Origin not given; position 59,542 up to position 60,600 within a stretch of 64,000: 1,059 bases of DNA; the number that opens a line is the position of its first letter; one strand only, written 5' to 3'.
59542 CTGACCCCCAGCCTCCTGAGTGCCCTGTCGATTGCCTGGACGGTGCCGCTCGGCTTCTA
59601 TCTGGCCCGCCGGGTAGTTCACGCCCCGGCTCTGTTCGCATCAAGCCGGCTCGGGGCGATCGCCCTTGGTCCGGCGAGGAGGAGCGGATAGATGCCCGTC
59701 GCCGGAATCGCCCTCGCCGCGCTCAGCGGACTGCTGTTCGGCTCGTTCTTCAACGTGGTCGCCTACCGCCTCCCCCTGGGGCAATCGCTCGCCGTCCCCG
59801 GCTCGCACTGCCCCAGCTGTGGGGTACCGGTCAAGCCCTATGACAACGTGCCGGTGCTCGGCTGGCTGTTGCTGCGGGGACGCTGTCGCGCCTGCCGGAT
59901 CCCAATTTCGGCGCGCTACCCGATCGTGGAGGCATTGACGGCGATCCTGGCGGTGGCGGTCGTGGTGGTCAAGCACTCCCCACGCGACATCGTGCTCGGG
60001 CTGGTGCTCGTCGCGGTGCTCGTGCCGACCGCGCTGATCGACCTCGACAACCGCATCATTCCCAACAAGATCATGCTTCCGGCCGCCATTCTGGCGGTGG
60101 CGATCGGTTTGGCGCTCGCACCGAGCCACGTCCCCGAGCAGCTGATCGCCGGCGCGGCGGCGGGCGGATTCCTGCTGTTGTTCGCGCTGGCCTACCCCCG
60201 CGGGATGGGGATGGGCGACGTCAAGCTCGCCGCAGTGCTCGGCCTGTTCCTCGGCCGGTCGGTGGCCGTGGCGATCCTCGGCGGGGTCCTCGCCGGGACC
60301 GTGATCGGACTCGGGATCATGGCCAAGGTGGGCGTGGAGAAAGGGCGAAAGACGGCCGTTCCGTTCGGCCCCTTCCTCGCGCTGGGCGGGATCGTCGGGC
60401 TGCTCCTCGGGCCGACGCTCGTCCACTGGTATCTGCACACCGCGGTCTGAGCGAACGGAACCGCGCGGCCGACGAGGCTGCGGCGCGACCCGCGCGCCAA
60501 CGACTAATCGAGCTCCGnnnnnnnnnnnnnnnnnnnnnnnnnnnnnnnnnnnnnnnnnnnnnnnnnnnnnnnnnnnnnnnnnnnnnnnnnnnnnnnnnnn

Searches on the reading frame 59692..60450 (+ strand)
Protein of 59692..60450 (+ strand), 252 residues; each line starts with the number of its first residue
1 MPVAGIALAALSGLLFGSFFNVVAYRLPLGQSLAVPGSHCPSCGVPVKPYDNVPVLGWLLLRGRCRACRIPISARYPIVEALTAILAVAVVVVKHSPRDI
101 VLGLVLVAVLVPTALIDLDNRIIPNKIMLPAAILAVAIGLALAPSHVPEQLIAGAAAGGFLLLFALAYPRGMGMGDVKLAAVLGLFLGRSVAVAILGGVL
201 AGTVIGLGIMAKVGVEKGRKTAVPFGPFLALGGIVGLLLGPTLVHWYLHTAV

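Call 9: search_protein_families(library=pfam, proteins=[window:59692-60450:+])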
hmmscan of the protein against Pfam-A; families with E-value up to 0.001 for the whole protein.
window:59692-60450:+ (252 aa): 2 families
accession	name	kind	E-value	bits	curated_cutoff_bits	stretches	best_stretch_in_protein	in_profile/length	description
PF06750.18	A24_N_bact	-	1.5e-33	115.2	23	1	12-92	2-82/84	Bacterial Peptidase A24 N-terminal domain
PF01478.23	Peptidase_A24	-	2.8e-17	63.5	26.5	1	104-207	1-104/104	Type IV leader peptidase family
